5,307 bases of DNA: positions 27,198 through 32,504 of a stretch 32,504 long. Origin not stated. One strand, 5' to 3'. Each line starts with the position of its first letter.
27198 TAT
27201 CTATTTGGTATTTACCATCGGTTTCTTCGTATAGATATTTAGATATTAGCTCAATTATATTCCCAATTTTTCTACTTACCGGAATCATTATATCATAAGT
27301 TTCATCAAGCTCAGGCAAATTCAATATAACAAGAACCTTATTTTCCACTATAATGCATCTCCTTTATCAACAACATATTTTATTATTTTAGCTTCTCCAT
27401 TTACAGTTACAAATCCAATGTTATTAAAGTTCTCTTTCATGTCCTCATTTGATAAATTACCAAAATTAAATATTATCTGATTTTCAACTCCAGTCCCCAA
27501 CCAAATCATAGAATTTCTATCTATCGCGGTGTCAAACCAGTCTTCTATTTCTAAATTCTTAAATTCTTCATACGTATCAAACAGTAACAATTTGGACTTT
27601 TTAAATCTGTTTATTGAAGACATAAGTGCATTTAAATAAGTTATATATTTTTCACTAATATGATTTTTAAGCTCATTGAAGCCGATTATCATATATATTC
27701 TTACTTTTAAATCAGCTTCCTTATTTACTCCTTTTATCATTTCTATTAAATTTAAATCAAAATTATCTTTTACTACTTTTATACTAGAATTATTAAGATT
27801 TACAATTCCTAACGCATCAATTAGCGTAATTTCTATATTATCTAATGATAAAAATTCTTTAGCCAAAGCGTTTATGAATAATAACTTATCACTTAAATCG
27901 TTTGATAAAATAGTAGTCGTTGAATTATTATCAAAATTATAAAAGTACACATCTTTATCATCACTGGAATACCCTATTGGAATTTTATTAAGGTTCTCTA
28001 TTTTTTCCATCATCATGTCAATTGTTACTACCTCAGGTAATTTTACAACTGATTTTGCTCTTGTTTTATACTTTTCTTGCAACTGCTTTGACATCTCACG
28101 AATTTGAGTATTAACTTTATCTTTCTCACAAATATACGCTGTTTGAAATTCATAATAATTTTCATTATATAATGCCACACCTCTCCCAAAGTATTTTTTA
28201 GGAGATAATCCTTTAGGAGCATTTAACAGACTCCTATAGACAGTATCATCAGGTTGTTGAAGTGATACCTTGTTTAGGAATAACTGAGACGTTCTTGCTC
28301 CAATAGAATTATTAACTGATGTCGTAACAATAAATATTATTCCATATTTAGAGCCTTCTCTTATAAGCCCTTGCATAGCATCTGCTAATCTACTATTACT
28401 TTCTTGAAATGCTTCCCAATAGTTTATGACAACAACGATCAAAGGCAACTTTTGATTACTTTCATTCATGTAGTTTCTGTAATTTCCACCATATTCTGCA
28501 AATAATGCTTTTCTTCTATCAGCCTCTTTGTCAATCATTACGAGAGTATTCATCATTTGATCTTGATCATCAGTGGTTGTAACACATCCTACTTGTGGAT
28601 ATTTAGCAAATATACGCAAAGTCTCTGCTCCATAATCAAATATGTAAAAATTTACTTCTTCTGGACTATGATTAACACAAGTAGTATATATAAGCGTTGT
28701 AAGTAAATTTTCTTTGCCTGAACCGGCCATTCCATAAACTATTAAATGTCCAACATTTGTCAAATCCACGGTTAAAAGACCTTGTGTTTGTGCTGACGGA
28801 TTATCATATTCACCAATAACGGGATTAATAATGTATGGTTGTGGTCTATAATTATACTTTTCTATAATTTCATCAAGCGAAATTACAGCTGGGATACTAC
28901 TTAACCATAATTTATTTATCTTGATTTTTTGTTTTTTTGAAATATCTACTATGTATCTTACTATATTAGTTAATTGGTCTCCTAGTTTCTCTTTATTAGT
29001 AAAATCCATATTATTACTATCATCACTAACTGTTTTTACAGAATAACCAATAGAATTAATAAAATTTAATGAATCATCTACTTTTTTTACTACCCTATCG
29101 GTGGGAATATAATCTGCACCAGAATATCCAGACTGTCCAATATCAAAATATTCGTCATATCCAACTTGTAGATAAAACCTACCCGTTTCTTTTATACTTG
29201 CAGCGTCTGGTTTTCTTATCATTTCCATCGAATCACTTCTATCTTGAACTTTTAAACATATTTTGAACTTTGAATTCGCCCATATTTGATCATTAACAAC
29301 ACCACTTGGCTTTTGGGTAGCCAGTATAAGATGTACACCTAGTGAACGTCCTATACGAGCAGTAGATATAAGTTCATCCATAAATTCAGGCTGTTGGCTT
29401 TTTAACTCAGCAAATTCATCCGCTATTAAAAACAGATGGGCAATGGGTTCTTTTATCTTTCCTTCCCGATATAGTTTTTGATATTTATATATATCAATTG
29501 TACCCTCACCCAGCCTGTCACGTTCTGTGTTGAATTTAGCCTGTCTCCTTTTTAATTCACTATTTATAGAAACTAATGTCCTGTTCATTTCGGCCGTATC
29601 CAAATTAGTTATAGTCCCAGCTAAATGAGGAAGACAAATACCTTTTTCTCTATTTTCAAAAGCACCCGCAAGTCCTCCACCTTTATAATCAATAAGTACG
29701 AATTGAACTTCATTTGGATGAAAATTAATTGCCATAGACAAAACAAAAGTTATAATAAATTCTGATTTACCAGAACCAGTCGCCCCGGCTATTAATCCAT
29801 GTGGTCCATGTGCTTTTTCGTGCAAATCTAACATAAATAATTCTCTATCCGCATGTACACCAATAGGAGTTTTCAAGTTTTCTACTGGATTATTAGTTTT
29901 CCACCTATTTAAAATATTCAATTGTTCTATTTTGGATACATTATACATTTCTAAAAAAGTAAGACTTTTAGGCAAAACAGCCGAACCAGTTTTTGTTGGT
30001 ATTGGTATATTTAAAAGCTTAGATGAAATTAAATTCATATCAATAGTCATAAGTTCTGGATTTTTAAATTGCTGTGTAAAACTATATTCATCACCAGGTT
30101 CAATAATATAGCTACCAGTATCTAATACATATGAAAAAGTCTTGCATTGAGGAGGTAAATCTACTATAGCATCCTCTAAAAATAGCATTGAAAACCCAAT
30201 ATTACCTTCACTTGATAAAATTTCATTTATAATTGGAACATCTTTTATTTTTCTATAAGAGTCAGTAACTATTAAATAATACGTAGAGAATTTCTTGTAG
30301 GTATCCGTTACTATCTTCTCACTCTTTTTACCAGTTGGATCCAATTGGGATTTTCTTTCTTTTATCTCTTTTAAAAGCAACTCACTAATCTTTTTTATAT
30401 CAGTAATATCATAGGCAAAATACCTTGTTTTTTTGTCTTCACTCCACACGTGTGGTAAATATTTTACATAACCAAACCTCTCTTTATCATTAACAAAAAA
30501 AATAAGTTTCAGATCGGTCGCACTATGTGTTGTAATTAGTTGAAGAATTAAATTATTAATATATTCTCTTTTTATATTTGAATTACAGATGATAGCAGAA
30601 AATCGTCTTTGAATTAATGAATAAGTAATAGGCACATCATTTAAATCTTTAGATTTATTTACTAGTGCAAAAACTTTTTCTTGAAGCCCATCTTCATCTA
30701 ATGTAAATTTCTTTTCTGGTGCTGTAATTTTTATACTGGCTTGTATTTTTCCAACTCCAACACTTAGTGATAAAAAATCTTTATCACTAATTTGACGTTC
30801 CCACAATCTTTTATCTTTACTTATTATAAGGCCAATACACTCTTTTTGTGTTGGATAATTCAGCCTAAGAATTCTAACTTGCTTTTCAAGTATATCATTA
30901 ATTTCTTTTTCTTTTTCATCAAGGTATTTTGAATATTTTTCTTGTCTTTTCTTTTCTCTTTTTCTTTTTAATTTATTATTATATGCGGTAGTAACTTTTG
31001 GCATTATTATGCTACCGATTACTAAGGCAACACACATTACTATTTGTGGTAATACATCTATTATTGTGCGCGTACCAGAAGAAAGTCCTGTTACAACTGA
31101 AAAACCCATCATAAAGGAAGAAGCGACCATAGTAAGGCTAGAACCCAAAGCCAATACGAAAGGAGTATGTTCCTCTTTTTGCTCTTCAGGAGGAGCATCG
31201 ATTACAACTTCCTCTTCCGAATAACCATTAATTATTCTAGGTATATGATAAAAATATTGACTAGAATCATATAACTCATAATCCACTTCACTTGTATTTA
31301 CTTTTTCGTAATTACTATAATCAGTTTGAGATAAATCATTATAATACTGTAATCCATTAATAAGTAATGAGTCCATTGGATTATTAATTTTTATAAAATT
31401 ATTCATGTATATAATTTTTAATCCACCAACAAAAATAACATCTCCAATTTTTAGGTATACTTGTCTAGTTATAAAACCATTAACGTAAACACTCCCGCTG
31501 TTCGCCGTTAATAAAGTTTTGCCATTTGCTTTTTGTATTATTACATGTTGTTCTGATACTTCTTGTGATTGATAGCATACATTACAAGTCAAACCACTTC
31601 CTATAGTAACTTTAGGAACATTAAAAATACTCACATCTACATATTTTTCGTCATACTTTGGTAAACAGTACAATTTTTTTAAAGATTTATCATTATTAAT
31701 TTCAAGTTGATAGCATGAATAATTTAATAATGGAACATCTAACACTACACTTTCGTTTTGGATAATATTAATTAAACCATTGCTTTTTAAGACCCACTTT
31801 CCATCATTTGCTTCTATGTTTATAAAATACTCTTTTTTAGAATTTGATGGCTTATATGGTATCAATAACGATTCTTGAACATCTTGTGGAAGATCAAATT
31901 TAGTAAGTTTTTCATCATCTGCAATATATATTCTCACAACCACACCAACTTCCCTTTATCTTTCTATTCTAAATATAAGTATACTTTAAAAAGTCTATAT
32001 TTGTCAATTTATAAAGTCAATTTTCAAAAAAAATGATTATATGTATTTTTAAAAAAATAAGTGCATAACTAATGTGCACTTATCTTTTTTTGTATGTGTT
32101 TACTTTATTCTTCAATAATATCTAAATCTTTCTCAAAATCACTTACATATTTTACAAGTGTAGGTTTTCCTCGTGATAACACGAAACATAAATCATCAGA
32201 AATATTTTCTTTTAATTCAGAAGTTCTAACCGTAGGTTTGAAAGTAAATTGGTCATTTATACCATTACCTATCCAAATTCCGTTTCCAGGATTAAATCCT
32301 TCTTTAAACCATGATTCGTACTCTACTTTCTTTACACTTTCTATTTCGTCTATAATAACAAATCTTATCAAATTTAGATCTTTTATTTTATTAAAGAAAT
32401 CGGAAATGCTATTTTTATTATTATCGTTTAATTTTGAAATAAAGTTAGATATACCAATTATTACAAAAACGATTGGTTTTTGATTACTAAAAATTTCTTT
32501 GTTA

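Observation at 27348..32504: A complete, separately transcribed EssC-YukD unit directly downstream of another EssC-like gene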

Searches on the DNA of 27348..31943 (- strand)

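Call 70: search_rna_families(source=L007, start=3100, end=3400, threshold=evalue, max_evalue=1)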
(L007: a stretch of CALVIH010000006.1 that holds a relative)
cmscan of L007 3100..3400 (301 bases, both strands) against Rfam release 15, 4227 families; matches with E-value up to 1: 1.
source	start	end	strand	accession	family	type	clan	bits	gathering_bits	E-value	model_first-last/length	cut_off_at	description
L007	3127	3209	+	RF01770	rimP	Cis-reg; leader;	-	19.2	47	0.74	1-102/102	no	Gammaprotebacteria rimP leader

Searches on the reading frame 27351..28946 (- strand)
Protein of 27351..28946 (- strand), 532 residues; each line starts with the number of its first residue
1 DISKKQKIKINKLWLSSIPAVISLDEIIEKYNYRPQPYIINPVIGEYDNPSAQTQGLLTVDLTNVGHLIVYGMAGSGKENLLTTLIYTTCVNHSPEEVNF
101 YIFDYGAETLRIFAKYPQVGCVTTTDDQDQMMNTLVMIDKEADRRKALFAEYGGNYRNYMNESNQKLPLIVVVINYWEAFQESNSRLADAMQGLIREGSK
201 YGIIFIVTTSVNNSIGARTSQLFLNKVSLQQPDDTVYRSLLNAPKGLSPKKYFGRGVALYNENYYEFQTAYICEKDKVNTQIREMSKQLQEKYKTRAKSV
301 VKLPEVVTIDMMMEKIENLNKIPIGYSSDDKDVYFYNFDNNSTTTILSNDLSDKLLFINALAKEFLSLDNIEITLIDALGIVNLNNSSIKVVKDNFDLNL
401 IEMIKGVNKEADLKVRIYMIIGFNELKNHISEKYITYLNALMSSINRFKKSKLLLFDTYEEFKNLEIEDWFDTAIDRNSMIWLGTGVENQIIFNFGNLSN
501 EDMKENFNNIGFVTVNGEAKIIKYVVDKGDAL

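Call 49: search_solved_structures(query=window:27351-28946:-, max_evalue=0.01, show_alignments=4)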
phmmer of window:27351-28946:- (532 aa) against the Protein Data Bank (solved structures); distinct sequences matched with E-value up to 0.01: 11.
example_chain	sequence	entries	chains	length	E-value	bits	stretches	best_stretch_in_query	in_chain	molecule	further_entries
4nh0_A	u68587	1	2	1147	9e-28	100.6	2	41-339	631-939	Cell divisionFtsK/SpoIIIE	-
7np7_C1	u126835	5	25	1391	1e-23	87.2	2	4-216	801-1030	ESX-5 secretion system protein EccC5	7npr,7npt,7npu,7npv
7b9f_C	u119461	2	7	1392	1.8e-22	83.1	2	12-229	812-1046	EccC5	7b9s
4n1a_A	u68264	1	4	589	6.6e-22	81.3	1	41-339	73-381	Cell divisionFtsK/SpoIIIE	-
5fv0_A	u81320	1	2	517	9.6e-16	60.9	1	44-211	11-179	ESX secretion system protein EccC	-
4lya_A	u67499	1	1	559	1.1e-15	60.7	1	44-211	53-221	Uncharacterized protein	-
9jv8_A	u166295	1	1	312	3.4e-14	55.8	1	10-228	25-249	ESX-1 secretion system protein EccCb1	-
9qks_G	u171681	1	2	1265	3.9e-06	29.2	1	67-271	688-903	ESX secretion system protein YukB,Green fluorescent protein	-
2ius_A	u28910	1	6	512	0.00022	23.5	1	22-156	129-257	DNA TRANSLOCASE FTSK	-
2iuu_A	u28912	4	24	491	0.0017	20.5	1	59-154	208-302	DNA TRANSLOCASE FTSK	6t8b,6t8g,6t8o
2iut_A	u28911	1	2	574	0.0022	20.2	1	59-154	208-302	DNA TRANSLOCASE FTSK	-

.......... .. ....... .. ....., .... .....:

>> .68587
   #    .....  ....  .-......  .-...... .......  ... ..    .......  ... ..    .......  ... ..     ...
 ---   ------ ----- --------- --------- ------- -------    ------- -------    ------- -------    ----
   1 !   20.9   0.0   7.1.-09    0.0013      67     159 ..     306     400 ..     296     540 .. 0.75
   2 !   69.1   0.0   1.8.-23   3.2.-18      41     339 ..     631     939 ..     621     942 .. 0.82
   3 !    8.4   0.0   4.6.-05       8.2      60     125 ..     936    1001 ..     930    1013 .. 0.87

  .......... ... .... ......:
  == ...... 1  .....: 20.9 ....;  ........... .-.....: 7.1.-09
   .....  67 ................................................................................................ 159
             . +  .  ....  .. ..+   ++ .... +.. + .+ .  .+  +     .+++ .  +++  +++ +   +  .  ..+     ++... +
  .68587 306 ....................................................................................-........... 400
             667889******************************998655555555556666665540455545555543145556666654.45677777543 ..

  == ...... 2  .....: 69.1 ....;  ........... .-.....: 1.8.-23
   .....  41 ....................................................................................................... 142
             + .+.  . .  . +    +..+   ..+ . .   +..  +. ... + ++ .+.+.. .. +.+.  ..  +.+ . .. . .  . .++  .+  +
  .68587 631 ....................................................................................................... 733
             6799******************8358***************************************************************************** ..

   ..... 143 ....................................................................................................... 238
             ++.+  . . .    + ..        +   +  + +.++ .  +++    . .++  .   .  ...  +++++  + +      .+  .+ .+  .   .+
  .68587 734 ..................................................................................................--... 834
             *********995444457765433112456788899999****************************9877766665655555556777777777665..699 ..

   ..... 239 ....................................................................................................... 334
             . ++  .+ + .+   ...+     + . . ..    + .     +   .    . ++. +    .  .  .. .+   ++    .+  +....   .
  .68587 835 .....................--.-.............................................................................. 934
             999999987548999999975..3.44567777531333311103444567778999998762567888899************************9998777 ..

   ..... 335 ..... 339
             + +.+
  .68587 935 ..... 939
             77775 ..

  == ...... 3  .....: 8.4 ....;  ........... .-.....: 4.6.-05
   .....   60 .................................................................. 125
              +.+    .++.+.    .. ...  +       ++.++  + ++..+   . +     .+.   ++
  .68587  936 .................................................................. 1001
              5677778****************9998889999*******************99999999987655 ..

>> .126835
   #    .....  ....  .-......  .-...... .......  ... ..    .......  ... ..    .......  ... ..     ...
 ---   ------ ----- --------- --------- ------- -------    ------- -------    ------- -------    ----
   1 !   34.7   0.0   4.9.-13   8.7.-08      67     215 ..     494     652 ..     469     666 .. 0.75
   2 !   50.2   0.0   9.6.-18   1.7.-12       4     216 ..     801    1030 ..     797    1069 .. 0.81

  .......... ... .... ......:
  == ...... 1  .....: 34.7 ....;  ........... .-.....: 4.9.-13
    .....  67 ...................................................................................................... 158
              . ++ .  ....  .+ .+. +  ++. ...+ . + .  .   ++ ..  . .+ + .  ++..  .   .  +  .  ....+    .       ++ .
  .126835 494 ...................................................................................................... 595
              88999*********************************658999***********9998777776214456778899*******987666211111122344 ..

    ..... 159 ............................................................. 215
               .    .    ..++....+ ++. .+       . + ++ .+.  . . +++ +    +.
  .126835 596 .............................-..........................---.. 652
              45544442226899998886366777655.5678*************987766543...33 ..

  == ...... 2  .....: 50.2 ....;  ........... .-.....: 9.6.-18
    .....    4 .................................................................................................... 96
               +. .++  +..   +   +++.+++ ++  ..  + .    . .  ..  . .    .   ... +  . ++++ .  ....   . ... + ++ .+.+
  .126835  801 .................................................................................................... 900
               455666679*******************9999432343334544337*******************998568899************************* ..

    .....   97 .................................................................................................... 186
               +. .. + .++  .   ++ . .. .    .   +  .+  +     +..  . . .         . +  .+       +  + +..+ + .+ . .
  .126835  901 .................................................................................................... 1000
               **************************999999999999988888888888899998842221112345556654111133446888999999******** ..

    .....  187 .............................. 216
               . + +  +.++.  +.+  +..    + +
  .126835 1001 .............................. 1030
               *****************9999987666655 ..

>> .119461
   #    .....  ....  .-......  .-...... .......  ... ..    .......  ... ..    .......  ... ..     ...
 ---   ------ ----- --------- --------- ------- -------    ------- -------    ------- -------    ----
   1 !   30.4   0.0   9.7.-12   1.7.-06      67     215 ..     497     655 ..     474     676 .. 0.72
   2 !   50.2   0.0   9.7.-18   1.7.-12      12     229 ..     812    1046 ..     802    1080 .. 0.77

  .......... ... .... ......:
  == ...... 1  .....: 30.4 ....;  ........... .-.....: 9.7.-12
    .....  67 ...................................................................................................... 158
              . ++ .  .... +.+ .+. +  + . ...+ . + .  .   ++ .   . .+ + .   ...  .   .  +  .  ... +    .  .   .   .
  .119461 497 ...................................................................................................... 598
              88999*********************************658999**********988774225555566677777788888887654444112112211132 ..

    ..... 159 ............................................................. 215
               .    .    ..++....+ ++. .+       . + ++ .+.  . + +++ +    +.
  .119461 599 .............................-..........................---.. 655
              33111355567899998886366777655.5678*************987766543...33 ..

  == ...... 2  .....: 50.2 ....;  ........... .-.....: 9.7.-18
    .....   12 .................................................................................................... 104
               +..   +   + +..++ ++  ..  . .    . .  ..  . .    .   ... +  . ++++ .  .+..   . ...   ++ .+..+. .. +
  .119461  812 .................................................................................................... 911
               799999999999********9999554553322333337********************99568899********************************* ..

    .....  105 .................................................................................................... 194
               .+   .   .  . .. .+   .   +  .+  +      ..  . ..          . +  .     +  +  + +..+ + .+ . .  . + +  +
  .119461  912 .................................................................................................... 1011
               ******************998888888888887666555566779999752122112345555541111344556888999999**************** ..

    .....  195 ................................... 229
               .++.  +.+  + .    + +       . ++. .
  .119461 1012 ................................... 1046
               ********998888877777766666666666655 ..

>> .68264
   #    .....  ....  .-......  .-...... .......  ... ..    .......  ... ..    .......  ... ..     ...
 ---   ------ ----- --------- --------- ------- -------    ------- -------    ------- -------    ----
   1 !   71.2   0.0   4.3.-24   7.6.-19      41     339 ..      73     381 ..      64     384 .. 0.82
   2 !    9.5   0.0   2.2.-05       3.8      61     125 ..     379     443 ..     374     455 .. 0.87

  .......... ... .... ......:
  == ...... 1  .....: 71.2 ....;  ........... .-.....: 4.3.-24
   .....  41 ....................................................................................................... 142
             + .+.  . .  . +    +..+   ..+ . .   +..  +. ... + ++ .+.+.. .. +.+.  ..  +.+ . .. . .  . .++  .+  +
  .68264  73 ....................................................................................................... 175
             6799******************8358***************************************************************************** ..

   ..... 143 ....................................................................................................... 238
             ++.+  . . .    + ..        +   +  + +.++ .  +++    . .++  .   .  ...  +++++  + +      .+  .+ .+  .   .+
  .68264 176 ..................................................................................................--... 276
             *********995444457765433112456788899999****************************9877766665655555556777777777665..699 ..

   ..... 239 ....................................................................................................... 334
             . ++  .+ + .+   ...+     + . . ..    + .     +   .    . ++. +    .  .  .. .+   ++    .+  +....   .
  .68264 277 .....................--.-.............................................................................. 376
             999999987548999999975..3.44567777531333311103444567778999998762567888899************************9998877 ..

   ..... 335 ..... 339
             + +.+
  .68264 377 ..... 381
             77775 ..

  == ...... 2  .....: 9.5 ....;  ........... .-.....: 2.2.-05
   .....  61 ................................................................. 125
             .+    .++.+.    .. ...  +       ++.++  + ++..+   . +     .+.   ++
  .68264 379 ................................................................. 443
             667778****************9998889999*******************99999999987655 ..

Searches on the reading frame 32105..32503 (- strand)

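Call 8: search_protein_families(library=pfam, proteins=[window:32105-32503:-], max_evalue=0.01)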
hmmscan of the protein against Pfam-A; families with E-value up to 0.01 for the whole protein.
window:32105-32503:- (132 aa): 1 family
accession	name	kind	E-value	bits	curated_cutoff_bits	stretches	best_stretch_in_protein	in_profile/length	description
PF07693.20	KAP_NTPase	-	0.0094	15.7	20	0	18-61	124-167/293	KAP family P-loop domain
